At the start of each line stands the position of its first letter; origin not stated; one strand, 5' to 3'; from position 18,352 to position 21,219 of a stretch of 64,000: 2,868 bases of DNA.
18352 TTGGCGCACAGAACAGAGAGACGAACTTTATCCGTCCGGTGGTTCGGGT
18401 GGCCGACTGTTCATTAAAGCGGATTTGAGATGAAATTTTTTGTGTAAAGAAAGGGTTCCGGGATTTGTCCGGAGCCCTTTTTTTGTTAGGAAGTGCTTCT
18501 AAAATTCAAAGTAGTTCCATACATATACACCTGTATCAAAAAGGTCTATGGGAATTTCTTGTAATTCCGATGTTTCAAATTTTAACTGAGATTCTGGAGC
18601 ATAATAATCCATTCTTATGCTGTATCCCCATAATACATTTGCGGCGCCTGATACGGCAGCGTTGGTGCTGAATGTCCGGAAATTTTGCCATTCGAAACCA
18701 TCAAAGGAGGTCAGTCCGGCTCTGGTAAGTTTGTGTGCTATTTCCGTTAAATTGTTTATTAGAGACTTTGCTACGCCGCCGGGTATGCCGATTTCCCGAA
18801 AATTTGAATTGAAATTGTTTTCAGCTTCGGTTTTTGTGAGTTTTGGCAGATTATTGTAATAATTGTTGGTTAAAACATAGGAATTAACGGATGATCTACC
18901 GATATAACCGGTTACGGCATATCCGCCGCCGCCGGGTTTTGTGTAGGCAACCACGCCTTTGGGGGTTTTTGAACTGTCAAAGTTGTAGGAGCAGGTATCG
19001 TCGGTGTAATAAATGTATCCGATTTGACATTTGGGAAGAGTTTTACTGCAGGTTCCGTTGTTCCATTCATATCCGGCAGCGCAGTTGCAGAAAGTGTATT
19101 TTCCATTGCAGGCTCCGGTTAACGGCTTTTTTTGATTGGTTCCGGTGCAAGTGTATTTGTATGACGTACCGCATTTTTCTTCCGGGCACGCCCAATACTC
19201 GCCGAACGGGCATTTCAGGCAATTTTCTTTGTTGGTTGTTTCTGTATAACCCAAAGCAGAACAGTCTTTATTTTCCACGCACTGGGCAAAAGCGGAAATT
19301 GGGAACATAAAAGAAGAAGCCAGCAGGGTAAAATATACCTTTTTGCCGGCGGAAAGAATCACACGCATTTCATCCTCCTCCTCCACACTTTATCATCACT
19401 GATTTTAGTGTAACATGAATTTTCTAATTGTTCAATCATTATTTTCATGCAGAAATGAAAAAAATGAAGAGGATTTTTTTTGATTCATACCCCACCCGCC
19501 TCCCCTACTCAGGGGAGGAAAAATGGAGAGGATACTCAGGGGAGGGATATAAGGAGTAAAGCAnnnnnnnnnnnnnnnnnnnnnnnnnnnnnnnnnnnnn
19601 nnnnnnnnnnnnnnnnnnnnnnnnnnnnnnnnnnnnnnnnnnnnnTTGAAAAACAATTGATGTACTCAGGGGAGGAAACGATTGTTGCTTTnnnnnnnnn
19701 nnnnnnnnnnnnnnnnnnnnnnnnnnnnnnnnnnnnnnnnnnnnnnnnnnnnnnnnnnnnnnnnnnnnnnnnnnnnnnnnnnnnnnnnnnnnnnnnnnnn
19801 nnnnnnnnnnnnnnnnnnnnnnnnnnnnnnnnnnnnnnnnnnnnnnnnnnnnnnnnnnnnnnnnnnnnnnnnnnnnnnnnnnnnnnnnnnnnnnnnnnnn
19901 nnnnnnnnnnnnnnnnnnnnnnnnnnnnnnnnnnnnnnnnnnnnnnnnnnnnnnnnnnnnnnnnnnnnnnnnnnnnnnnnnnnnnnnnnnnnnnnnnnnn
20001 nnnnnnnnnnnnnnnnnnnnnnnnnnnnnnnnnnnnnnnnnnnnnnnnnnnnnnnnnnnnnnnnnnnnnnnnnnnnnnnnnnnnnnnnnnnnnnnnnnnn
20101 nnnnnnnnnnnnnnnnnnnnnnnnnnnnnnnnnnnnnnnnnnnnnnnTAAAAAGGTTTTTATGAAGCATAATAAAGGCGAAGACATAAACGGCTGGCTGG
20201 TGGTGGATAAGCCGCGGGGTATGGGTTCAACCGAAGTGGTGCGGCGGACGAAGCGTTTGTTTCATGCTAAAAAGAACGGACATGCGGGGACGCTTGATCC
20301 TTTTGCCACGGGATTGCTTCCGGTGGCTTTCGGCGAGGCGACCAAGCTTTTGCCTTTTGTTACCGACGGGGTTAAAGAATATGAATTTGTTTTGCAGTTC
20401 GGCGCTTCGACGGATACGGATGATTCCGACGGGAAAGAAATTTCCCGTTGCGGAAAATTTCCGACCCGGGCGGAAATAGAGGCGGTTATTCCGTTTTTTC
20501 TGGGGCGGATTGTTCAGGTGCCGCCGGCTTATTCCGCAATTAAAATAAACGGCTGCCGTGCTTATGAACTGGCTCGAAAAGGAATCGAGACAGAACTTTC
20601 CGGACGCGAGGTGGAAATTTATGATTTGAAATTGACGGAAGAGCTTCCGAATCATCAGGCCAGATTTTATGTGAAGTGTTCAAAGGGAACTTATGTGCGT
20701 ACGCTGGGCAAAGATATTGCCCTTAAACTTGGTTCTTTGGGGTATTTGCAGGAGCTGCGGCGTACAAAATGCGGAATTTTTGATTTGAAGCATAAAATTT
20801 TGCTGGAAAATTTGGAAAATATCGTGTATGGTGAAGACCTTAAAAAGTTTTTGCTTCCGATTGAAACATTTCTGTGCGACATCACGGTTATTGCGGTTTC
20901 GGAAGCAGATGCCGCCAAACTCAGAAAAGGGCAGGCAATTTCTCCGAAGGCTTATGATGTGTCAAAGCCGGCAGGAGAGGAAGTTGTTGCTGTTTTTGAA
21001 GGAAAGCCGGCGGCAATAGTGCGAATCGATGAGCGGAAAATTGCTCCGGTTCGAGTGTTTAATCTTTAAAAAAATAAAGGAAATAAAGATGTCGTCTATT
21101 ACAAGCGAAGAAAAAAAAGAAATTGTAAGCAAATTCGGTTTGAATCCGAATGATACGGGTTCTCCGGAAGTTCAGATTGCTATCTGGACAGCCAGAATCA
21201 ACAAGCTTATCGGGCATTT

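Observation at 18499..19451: Dispersed family of secreted Cys-rich DUF1566/Lcl-C-like proteins sharing a near-identical promoter, 5'UTR and signal-peptide cassette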

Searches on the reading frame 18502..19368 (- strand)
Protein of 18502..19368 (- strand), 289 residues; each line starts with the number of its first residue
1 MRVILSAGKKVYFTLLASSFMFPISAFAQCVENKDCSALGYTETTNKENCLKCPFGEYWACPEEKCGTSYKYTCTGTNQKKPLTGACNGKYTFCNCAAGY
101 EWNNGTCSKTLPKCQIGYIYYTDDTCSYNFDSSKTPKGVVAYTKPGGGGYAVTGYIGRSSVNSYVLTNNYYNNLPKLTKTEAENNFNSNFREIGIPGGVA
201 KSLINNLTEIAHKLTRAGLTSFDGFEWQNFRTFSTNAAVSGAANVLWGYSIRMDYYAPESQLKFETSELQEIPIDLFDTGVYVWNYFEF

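Call 7: search_protein_families(library=pfam, proteins=[window:18502-19368:-], max_evalue=1)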
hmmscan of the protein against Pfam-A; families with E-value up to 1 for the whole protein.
seq(289 aa): 1 family
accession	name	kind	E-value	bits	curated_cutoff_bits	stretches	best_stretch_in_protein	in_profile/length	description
PF25387.1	ADGRF3_N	-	0.017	15.9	31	1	86-115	3-34/60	ADGRF3-like, N-terminal domain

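Call 8: search_protein_families(library=ncbifam, proteins=[window:18502-19368:-], max_evalue=1)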
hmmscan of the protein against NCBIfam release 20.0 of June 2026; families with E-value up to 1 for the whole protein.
seq(289 aa): 0 families

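Call 46: find_homologous_proteins(query=window:18502-19368:-)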
Query seq(289 aa) (289 aa): 73 proteins with E <= 0.001 among 450 candidates.
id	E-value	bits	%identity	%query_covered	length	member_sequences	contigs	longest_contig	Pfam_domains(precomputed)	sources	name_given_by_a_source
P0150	4.5e-198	675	100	100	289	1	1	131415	-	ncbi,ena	-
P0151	3.1e-99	350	55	97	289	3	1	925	-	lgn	-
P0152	1.7e-94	335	52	97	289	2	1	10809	-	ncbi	-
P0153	2.1e-94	335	52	100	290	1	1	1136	-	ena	-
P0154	2.8e-94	334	52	100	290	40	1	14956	-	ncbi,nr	ncbi:MAG: hypothetical protein Q4F75_04095 [Pseudomonadota bacterium]|nr:hypothetical protein [Pseud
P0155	1.5e-89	319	60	88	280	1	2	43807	-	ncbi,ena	-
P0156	2.1e-78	282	47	97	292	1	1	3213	-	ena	-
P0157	2.5e-78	282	49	96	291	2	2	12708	-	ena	-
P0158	7.0e-59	218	50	72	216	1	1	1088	-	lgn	-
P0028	5.3e-40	156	52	53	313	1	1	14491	-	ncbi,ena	-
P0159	1.1e-38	152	46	65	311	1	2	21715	-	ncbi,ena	-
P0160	1.6e-38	151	65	38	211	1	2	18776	-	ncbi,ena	-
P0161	5.2e-38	149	59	47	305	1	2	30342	-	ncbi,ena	-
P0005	1.2e-37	148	58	53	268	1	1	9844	-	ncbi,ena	-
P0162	2.3e-37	147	49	48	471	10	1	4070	-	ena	-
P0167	4.5e-28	117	43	34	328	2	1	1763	PF07603.18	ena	-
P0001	3.9e-26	110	47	53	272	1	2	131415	-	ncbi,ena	-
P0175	3.2e-20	91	41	48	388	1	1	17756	PF07603.18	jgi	-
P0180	2.5e-17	81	40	44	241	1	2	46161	PF07603.18,PF05689.19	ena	-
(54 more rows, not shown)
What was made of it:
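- On Pfam PF07603 Lcl_C / DUF1566: Some more distant relatives (P0167, P0175, P0180) carry a precomputed PF07603 annotation (call 46).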

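Call 66: predict_structure(alignment_id=A5)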
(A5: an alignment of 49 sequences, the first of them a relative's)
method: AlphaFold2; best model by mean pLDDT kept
length: 289 residues; sequences in the alignment: 49
mean_pLDDT: 84.7   pTM: 0.67
mean pLDDT of the five models: 84.7, 84.6, 82.3, 81.4, 80.5
residues with pLDDT >= 90: 163; 70-90: 82; 50-70: 14; < 50: 30
segments of 3 or more residues with pLDDT < 50: 1-30
pLDDT, mean of each block of 10 residues (from residue 1): 43 43 42 72 79 84 78 93 88 92 88 93 95 97 93 88 94 97 94 94 95 92 76 95 96 78 91 94 93
secondary structure, 60 per line:
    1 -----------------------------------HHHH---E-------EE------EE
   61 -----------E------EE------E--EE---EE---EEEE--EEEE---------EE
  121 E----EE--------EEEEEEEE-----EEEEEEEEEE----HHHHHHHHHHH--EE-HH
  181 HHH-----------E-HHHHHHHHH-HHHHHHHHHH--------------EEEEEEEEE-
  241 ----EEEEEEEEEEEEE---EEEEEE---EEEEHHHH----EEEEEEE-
elements in order: H36-39 E100-103 E106-109 E119-121 E136-143 E149-158 H163-173 H179-183 H197-205 H207-216 E231-239 E245-257 E261-266 E270-273 H274-277 E282-288

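Call 69: fold_search(model_id=the predicted structure, library=pdb)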
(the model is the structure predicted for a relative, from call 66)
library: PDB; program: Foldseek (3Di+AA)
matches with E <= 10: 143; with E <= 0.001: 0
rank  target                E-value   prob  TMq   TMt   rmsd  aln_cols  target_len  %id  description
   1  2ygd_A                2.0e+00  0.02  0.09  0.13   9.0        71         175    7  Molecular architectures of the 24meric eye lens chaperone alphaB- crystallin elucidated by a triple hybrid approach (released 2011-12-07)
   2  8u72_D                2.0e+00  0.02  0.10  0.08  11.5        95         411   13  Cryo-EM structure of the SPARTA oligomer with guide RNA and target DNA (released 2024-06-12)
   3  4per_B                2.3e+00  0.06  0.14  0.27   6.5        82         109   10  Structure of Gallus gallus ribonuclease inhibitor complexed with Gallus gallus ribonuclease I (released 2014-06-25)
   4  9i5v_e                2.4e+00  0.05  0.12  0.29   7.0        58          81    5  70S P. gingivalis ribosome erm-delta-porN strain (released 2025-08-20)
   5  3lje                  2.4e+00  0.04  0.17  0.29   9.7       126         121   11  The X-ray structure of zebrafish RNase5 (released 2010-11-24)
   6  7duc_B                2.6e+00  0.06  0.12  0.24   7.6        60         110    7  Crystal Structure of cyto WalK (released 2022-01-19)
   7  3ag5_B                2.7e+00  0.02  0.09  0.10   8.9        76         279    6  Crystal Structure of Pantothenate Synthetase from Staphylococcus aureus (released 2010-07-21)
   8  4r82_A                2.7e+00  0.01  0.06  0.09  14.2        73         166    7  Streptomyces globisporus C-1027 NADH:FAD oxidoreductase SgcE6 in complex with NAD and FAD fragments (released 2014-10-01)
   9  3mue_B                2.7e+00  0.01  0.09  0.09  15.1       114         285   12  Crystal Structure of Pantoate-beta-Alanine Ligase from Salmonella typhimurium (released 2010-05-26)
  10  6gbv                  2.9e+00  0.05  0.10  0.20   5.8        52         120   17  A fast recovering full-length LOV protein (DsLOV) from the marine phototrophic bacterium Dinoroseobacter shibae (Dark st (released 2018-07-18)
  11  1dza_A                3.1e+00  0.04  0.13  0.26   8.6       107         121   11  3-D structure of a HP-RNase (released 2001-02-16)
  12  1iho_A                3.1e+00  0.01  0.11  0.11  14.8       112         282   16  CRYSTAL APO-STRUCTURE OF PANTOTHENATE SYNTHETASE FROM E. COLI (released 2001-05-30)
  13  3tsr_D                3.5e+00  0.03  0.12  0.24   8.9        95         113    9  X-ray structure of mouse ribonuclease inhibitor complexed with mouse ribonuclease 1 (released 2012-09-19)
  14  3mue_C                3.5e+00  0.01  0.07  0.07  11.4        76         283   12  Crystal Structure of Pantoate-beta-Alanine Ligase from Salmonella typhimurium (released 2010-05-26)
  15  4kuk                  3.7e+00  0.05  0.11  0.21   5.9        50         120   20  A superfast recovering full-length LOV protein from the marine phototrophic bacterium Dinoroseobacter shibae (Dark state (released 2014-11-26)
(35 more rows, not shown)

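Call 84: find_encoding_contigs(protein=P0154, flank=6000, max_places=4)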
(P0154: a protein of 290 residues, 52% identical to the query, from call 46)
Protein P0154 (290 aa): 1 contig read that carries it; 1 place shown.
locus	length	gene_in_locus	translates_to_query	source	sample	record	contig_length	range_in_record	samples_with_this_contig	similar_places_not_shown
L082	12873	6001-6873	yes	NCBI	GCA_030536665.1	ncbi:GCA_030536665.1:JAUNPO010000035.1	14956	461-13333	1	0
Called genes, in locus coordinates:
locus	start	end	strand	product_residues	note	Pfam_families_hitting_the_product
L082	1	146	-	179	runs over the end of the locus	-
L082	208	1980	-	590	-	PF00916:Sulfate_transp, PF01740:STAS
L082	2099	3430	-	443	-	-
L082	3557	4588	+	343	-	PF13524:Glyco_trans_1_2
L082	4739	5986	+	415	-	-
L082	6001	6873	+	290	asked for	-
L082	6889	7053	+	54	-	-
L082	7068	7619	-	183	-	PF00300:His_Phos_1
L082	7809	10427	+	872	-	PF00171:Aldedh, PF00465:Fe-ADH, PF13685:Fe-ADH_2 (weak), PF25137:ADH_Fe_C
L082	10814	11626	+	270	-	-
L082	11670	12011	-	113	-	PF01187:MIF, PF01361:Tautomerase (faint)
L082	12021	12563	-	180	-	PF00300:His_Phos_1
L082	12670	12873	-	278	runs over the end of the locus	-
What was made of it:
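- Tried and rejected: P0154 lies in a different context (call 84).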

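Call 106: search_protein_families(library=phrogs, proteins=[P0150], max_evalue=0.01)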
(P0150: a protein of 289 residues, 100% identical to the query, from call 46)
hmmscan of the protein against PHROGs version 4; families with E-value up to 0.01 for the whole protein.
P0150 (289 aa): 0 families
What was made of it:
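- Tried and rejected: NCBIfam and PHROGs gave no useful hits (calls 8, 106).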

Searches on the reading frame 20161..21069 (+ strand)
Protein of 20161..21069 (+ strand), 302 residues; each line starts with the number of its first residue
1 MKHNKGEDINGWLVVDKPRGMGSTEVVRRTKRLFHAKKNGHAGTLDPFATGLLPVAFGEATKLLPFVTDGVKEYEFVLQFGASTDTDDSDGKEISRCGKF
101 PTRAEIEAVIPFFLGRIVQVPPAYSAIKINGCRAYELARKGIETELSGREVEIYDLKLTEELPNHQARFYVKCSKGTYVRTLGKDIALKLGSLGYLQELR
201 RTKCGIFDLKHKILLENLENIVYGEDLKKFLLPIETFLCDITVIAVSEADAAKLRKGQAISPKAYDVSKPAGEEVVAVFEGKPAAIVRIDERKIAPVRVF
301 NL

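Call 36: search_protein_families(library=pfam, proteins=[window:20161-21069:+], max_evalue=0.01)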
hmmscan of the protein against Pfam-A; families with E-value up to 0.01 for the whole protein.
window:20161-21069:+ (302 aa): 3 families
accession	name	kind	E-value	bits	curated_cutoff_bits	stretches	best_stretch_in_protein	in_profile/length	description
PF01509.24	TruB_N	-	1.3e-51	175.3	27.3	1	31-179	1-149/149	TruB family pseudouridylate synthase (N terminal domain)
PF16198.10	TruB_C_2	-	4.5e-11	43.2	29.3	1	180-238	1-65/66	tRNA pseudouridylate synthase B C-terminal domain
PF09142.17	TruB_C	-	0.0051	16.9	28.7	0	244-300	4-55/56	tRNA Pseudouridine synthase II, C terminal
